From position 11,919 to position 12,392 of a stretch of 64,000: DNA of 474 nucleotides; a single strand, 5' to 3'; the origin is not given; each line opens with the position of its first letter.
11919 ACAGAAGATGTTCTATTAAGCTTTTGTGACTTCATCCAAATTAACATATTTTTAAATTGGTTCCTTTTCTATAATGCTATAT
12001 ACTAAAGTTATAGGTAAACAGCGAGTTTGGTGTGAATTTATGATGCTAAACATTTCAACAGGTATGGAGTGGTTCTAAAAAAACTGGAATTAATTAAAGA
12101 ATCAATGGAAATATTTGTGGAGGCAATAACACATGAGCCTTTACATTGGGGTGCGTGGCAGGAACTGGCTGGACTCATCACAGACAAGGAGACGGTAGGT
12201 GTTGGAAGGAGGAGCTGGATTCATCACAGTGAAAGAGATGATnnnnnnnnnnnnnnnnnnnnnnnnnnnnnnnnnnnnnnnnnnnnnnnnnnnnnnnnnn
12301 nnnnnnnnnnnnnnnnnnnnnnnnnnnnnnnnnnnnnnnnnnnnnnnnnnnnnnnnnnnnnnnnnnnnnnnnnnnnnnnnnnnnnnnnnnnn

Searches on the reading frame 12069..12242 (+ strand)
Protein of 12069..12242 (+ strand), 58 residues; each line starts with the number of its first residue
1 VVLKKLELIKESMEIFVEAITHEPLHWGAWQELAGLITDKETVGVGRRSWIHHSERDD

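Call 44: search_protein_families(library=pfam, proteins=[window:12069-12242:+], max_evalue=0.1)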
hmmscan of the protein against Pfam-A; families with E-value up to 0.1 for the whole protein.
seq(58 aa): 1 family
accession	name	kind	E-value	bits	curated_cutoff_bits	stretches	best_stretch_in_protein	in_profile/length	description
PF04049.19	ANAPC8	-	9.9e-08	32.2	23.8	1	1-43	172-214/267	Anaphase promoting complex subunit 8 / Cdc23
